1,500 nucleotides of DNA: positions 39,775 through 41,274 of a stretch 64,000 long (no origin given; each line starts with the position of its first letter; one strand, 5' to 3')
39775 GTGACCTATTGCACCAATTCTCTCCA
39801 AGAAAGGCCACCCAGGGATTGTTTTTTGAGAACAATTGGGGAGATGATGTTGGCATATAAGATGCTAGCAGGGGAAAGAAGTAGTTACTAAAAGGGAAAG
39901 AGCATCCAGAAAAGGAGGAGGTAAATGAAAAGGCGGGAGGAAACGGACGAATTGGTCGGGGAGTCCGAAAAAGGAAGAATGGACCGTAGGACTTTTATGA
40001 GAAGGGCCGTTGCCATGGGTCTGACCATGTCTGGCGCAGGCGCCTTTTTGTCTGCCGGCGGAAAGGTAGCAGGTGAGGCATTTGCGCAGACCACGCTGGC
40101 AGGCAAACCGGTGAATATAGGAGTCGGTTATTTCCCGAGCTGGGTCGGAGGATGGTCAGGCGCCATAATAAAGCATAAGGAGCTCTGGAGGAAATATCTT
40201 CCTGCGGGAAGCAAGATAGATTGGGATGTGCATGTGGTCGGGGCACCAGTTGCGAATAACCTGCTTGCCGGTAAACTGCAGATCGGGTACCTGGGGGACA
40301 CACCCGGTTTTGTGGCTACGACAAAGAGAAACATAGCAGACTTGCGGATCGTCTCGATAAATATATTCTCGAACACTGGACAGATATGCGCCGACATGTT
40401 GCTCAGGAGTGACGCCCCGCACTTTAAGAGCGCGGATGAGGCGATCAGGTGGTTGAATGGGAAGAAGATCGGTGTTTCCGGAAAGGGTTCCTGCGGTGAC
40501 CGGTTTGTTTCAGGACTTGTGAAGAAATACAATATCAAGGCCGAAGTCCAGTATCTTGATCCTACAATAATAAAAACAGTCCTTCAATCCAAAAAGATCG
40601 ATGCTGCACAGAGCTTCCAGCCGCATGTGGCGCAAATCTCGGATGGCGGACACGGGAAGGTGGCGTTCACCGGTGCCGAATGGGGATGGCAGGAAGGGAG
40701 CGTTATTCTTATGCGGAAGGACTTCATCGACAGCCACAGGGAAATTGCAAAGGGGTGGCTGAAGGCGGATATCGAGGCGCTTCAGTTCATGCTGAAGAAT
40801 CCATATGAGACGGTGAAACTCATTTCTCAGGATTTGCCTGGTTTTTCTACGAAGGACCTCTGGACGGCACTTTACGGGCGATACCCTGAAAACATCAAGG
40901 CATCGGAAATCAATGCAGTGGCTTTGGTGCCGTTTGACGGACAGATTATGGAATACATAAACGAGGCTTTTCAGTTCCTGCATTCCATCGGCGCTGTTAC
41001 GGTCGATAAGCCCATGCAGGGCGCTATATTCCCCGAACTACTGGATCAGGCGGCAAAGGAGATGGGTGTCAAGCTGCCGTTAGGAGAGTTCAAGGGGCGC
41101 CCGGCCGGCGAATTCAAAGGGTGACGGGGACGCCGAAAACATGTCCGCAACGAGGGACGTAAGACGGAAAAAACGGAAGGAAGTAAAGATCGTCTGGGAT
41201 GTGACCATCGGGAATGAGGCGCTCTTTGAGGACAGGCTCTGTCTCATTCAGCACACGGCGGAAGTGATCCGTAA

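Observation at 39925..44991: ABC importer with a Tat-signal binding protein, duplicated permease and ATPase genes, and an inserted DsrE-related gene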

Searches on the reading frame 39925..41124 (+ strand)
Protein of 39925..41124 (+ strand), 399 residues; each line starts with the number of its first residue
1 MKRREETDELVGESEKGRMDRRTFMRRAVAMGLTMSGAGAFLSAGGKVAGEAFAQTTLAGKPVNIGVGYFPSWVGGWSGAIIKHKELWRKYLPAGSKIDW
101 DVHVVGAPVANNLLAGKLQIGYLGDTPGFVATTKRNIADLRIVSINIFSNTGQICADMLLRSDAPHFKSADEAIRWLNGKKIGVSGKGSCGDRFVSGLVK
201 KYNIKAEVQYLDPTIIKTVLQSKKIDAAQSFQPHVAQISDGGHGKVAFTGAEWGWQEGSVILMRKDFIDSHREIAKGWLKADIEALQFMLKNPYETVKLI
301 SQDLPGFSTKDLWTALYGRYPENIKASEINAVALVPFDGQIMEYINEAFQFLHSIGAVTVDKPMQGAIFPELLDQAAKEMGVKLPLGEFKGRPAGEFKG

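Call 3: search_protein_families(library=pfam, proteins=[window:39925-41124:+], max_evalue=0.01)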
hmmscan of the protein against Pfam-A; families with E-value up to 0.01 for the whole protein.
window:39925-41124:+ (399 aa): 3 families
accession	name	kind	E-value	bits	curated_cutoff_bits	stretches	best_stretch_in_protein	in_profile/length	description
PF13379.11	NMT1_2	-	1.2e-06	29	24.7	1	78-291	20-240/252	NMT1-like family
PF09084.16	NMT1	-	1.3e-05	25.7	20.5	1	177-295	91-215/216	NMT1/THI5 like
PF12916.12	DUF3834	-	0.00027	20.7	22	1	177-228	67-119/202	Protein of unknown function (DUF3834)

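Call 4: search_protein_families(library=ncbifam, proteins=[window:39925-41124:+], max_evalue=0.01)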
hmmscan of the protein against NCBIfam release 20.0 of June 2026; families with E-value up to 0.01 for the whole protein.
window:39925-41124:+ (399 aa): 4 families
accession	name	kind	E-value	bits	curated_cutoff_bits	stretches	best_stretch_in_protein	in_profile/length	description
TIGR01728.1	SsuA_fam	subfamily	1.2e-27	97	163.5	1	67-313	3-239/290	aliphatic sulfonate ABC transporter substrate-binding protein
NF008553.0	PRK11480.1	equivalog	1.1e-12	47.9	490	1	94-298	49-244/320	taurine ABC transporter substrate-binding protein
TIGR01729.1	taurine_ABC_bnd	equivalog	3.5e-11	43.1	304.25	1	94-293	25-217/300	taurine ABC transporter substrate-binding protein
NF040735.1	SBP_SaoX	equivalog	2.9e-08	33.2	300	1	101-302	33-231/330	ABC transporter substrate-binding subunit SaoX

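Call 7: find_homologous_proteins(query=window:39925-41124:+)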
Query window:39925-41124:+ (399 aa): 252 proteins with E <= 0.001 among 8000 candidates; the best 120 are listed.
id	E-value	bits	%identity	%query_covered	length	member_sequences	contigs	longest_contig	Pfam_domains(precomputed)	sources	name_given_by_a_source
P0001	3.7e-268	907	100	100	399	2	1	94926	PF13379.12,PF09084.17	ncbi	-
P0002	7.4e-229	778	83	100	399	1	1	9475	PF13379.12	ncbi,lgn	-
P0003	1.6e-228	777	84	100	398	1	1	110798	PF13379.12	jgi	jgi:NitT/TauT family transport system substrate-binding protein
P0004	3.3e-228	776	83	100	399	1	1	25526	PF13379.12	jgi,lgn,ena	-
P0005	1.8e-226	770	84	100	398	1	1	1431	PF13379.12,PF09084.17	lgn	-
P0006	3.4e-224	762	84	100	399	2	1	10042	PF13379.12,PF09084.17,PF12916.13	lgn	-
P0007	3.2e-221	753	79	100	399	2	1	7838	PF13379.12,PF09084.17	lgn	-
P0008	6.6e-220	748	80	100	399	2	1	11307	PF13379.12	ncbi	ncbi:MAG: hypothetical protein OHK0032_05390 [Thermodesulfovibrionales bacterium]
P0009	2.0e-217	740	80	100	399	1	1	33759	PF13379.12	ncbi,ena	ncbi:MAG: ABC transporter substrate-binding protein [Nitrospirota bacterium]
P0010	3.2e-217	739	80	100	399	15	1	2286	PF13379.12,PF09084.17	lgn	-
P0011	7.9e-207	705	74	100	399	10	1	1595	PF13379.12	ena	-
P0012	7.4e-206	702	76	100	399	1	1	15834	PF13379.12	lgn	-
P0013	7.7e-206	702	74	100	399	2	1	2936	PF13379.12,PF09084.17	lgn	-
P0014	4.6e-200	683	73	99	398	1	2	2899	PF13379.12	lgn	-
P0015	3.8e-195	667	70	100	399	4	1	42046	PF13379.12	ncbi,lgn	ncbi:MAG: ABC transporter substrate-binding protein [Thermodesulfovibrionales bacterium]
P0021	3.7e-180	617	65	100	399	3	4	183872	PF13379.12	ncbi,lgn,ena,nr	ncbi:MAG: ABC transporter substrate-binding protein [Nitrospirae bacterium]|nr:ABC transporter subst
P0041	3.2e-162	558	58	100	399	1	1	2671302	PF13379.12,PF09084.17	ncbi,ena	-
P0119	4.9e-83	298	40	85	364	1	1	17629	PF13379.12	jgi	jgi:NitT/TauT family transport system substrate-binding protein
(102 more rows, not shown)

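Call 13: find_encoding_contigs(protein=P0001, flank=10000, max_places=3)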
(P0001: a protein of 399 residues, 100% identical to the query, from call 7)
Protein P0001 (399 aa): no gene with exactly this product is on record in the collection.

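Call 14: find_encoding_contigs(protein=P0041, flank=10000, max_places=3)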
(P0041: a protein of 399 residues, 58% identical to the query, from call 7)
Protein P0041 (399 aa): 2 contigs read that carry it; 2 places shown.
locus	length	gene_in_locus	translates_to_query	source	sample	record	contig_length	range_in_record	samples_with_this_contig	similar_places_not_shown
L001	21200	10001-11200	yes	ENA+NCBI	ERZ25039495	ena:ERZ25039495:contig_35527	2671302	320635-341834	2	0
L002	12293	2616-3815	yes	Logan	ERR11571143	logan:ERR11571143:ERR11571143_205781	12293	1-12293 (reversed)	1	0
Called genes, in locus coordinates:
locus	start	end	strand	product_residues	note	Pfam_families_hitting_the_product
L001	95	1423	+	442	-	PF04015:DUF362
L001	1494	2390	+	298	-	PF00106:adh_short, PF08659:KR, PF13561:adh_short_C2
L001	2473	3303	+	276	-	PF13452:FAS1_DH_region (weak), PF22622:MFE-2_hydrat-2_N, PF01575:MaoC_dehydratas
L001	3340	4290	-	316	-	PF05175:MTS (weak), PF01209:Ubie_methyltran (weak), PF13489:Methyltransf_23, PF08241:Methyltransf_11, PF08242:Methyltransf_12, PF13649:Methyltransf_25, PF13847:Methyltransf_31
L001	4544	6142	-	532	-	PF07969:Amidohydro_3, PF01979:Amidohydro_1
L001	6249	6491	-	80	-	-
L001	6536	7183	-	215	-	PF02607:B12-binding_2, PF02310:B12-binding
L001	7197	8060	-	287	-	PF00809:Pterin_bind, PF02007:MtrH (weak), PF03599:CdhD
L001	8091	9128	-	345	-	PF01208:URO-D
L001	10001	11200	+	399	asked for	PF13379:NMT1_2, PF09084:NMT1 (weak)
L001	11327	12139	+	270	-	PF00528:BPD_transp_1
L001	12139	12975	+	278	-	PF00005:ABC_tran, PF13304:AAA_21 (faint)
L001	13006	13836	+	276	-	PF00528:BPD_transp_1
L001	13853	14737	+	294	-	PF00005:ABC_tran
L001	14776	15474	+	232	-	PF07796:DUF1638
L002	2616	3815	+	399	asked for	PF13379:NMT1_2, PF09084:NMT1 (weak)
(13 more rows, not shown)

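Call 18: search_solved_structures(query=A1, max_evalue=0.001, show_alignments=2)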
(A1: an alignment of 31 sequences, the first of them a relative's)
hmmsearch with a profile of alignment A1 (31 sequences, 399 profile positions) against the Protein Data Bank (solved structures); distinct sequences matched with E-value up to 0.001: 9.
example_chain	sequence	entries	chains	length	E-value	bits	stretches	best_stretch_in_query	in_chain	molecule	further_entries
6ssy_A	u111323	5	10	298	8.9e-13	51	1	64-294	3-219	Taurine-binding periplasmic protein | Taurine ABC transporter substrate-binding protein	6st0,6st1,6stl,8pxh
2x26_A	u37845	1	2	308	1.4e-08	37.2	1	69-303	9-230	PERIPLASMIC ALIPHATIC SULPHONATES-BINDING PROTEIN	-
3e4r_A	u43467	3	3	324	2.2e-08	36.5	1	54-261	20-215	Nitrate transport protein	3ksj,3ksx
2g29_A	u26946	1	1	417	6.2e-07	31.7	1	173-301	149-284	Nitrate transport protein nrtA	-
3uif_A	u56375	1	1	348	3.3e-06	29.4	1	94-382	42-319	Sulfonate ABC transporter, periplasmic sulfonate-binding protein SsuA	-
3qsl_A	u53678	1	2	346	1.3e-05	27.4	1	177-296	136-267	Putative exported protein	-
8w9m_C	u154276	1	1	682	0.00016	23.8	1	208-289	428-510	Nitrate transport ATP-binding protein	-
8wm7_C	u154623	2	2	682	0.00016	23.8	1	208-289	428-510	Nitrate transport ATP-binding protein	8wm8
2i48_A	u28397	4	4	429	0.00025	23.2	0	220-300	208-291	Bicarbonate transporter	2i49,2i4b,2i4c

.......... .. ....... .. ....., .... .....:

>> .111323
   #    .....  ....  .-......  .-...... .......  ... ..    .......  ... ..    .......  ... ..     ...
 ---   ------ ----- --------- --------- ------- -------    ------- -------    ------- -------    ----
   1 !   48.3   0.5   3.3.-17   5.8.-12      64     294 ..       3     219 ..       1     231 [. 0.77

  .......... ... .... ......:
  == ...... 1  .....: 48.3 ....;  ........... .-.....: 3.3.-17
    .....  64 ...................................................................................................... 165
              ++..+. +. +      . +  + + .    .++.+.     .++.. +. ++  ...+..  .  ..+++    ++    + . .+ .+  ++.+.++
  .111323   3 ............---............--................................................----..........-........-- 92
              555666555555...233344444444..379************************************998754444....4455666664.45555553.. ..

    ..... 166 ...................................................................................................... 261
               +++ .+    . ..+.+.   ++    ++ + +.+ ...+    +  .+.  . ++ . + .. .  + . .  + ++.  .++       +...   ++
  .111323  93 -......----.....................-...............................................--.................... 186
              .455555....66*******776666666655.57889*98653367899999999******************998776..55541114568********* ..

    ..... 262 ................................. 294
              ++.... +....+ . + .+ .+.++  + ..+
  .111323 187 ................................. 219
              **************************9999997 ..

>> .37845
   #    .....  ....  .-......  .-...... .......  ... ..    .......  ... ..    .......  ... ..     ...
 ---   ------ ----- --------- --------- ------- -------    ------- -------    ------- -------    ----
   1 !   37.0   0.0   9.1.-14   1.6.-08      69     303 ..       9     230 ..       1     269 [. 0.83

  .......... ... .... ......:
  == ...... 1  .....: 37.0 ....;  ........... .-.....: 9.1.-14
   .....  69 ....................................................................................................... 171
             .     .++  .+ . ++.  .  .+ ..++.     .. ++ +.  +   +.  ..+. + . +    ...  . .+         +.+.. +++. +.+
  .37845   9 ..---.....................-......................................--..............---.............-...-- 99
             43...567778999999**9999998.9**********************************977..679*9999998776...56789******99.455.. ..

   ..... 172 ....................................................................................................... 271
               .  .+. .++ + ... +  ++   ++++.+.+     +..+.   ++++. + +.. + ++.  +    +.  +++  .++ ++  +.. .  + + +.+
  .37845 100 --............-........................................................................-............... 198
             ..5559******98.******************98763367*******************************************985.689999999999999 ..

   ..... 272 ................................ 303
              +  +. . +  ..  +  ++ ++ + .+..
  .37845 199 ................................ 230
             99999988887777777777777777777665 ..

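Call 19: find_related_loci(query=A1, collection=genome_contigs, flank=10000)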
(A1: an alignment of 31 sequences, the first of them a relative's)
Query A1 (399 aa) in genome_contigs; peptide patterns used: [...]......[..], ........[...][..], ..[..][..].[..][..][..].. (x = any residue, [..] = any of these).
307 stretches matched a pattern; 186 encode a relative of the query (tblastn E <= 1e-3); the best 80 are kept; 78 distinct loci.
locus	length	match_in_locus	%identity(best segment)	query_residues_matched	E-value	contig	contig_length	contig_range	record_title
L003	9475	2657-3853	83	1-399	0e+0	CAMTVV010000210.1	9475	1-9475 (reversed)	MAG: uncultured Nitrospiraceae bacterium isolate G04_MAG_00025 genome assembly, contig: G04_MAG_00025_000000000188, whol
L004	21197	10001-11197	80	1-399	0e+0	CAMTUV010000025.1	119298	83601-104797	MAG: uncultured Nitrospirae bacterium isolate G03_MAG_00019 genome assembly, contig: G03_MAG_00019_000000000011, whole g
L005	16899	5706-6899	80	1-398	0e+0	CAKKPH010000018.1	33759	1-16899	Thermodesulfovibrionales bacterium isolate Hainich-H32-bin144-1 genome assembly, contig: H32-bin144_1_Hain_PNK108_H32_02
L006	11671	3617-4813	74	1-399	0e+0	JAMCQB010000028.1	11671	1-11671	MAG: Nitrospirae bacterium isolate FK_Sedi_A_Bin.59 NODE_14263_length_11671_cov_4.17871, whole genome shotgun sequence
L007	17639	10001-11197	70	1-399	0e+0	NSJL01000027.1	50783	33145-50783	MAG: Nitrospira sp. isolate Ru_enrich_NS NODE_271_length_50783_cov_123.089, whole genome shotgun sequence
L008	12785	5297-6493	69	1-399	0e+0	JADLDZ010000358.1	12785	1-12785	MAG: Nitrospirales bacterium isolate SJ299 c_000001209773, whole genome shotgun sequence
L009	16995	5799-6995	65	1-399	0e+0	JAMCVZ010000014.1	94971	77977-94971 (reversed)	MAG: Nitrospirae bacterium isolate FK_Sedi_B_Bin.71 NODE_392_length_94971_cov_21.9408, whole genome shotgun sequence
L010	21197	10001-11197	62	1-399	0e+0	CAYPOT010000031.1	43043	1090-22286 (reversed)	MAG TPA_asm: uncultured Nitrospiraceae bacterium isolate ERP113451_co1_289 genome assembly, contig: NODE_843_length_4304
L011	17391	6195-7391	64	1-399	7e-180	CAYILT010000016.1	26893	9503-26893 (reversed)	MAG TPA_asm: uncultured Nitrospiraceae bacterium isolate ERP119705_co22_392 genome assembly, contig: NODE_1451_length_26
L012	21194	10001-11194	60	1-399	1e-170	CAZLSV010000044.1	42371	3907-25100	MAG TPA_asm: uncultured Desulfatibacillum sp. isolate binchicken_co266_254 genome assembly, contig: NODE_1672_length_423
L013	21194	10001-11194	58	1-398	1e-167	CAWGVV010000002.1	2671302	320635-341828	MAG: uncultured delta proteobacterium isolate MFD02416.bin.1.4 genome assembly, contig: contig_35527, whole genome shotg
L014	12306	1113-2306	58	1-399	2e-164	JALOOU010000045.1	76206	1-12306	MAG: Desulfobacterales bacterium isolate Prado111 scaffold_1013, whole genome shotgun sequence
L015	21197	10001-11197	58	1-399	6e-164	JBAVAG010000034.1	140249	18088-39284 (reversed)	MAG: Desulfobaccales bacterium isolate MFD09281_ilm_asm_bin32 k127_440399, whole genome shotgun sequence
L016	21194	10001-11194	57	1-399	3e-159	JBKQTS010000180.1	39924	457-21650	MAG: Syntrophobacteraceae bacterium isolate MHr2D2E2F__bin_75 MHr2D2E2F_000000181737, whole genome shotgun sequence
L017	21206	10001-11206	58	1-399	6e-159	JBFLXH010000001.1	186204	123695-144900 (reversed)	MAG: Bacillota bacterium isolate MAG053 MAG053_1, whole genome shotgun sequence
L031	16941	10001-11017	52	52-391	7e-118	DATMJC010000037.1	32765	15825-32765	MAG TPA_asm: Burkholderiales bacterium isolate SMAG_U13558 k141_479943, whole genome shotgun sequence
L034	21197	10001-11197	66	1-399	0e+0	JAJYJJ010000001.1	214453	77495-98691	MAG: Nitrospirae bacterium isolate DBS2-1.bin158 NODE_74_length_214453_cov_4.370800, whole genome shotgun sequence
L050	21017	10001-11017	40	59-398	1e-86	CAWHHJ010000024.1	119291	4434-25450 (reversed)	MAG: uncultured beta proteobacterium isolate MFD00392.bin.2.275 genome assembly, contig: contig_73515, whole genome shot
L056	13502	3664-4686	40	53-393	3e-85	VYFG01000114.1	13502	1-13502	MAG: Gammaproteobacteria bacterium isolate SB0677_bin_2 NODE_1649_length_13502_cov_24.523686, whole genome shotgun seque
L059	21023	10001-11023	40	53-393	5e-85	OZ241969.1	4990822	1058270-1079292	MAG: Candidatus Poriferihabitaceae bacterium isolate d30718d0-db98-4e6b-9c52-98a42f8724a6 genome assembly, chromosome: 1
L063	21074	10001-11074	40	42-398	4e-83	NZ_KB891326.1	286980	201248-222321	Thiobacillus thioparus DSM 505 B058DRAFT_scaffold_2.3, whole genome shotgun sequence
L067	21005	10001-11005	39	59-393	1e-82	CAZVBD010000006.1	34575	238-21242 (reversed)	MAG TPA_asm: uncultured Thiohalobacter sp. isolate SRP128015_co1_470 genome assembly, contig: NODE_1271_length_34575_cov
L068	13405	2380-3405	41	58-399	2e-82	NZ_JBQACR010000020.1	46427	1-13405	Pelomicrobium sp. G1 NODE_20_length_46427_cov_314.951909, whole genome shotgun sequence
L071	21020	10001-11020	41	60-399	4e-81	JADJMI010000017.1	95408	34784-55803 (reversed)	MAG: Betaproteobacteria bacterium isolate EsbW_18-Q3-R4-48_BATAC.303 tig00018921-10-955340, whole genome shotgun sequenc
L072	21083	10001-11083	37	25-398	8e-81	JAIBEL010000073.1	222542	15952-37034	MAG: Rhizobium sp. isolate B91_maxbin.006 B91_k141_15904, whole genome shotgun sequence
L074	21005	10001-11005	40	62-397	2e-88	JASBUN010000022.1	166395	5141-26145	MAG: Gammaproteobacteria bacterium isolate BWSM_72 k141_39370, whole genome shotgun sequence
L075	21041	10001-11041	40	48-393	1e-83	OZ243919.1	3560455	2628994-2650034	MAG: Candidatus Poriferihabitaceae bacterium isolate 75f4b4a7-f1bb-4b7d-85a7-18f67abaf53b genome assembly, chromosome: 1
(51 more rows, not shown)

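Call 23: predict_structure(alignment_id=A1)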
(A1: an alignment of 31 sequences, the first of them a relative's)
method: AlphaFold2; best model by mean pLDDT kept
length: 399 residues; sequences in the alignment: 31
mean_pLDDT: 88.8   pTM: 0.82
mean pLDDT of the five models: 88.8, 88.0, 87.5, 87.0, 85.2
residues with pLDDT >= 90: 295; 70-90: 61; 50-70: 27; < 50: 16
segments of 3 or more residues with pLDDT < 50: 1-4, 45-56
pLDDT, mean of each block of 10 residues (from residue 1): 52 72 74 57 46 52 95 95 97 96 90 97 94 95 97 94 93 95 90 90 94 93 97 94 93 92 98 97 98 96 91 95 87 95 95 91 96 98 97 87
secondary structure, 60 per line:
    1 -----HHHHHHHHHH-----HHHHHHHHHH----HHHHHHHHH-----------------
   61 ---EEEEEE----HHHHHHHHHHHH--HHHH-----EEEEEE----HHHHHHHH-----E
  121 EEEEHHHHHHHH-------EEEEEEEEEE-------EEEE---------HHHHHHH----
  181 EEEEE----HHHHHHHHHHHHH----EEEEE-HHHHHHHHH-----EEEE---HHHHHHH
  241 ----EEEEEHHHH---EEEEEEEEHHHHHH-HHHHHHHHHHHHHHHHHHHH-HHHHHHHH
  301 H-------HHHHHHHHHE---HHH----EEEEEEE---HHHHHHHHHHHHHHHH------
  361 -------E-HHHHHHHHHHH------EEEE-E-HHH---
elements in order: H6-15 H21-30 H35-43 E64-69 H74-85 H88-91 E97-102 H107-114 E120-124 H125-132 E140-149 E157-160 H170-176 E181-185 H190-202 E207-211 H213-221 E227-230 H234-240 E245-249 H250-253 E257-264 H265-270 H272-291 H293-301 H309-317 E329-335 H339-354 H370-380 E387-390
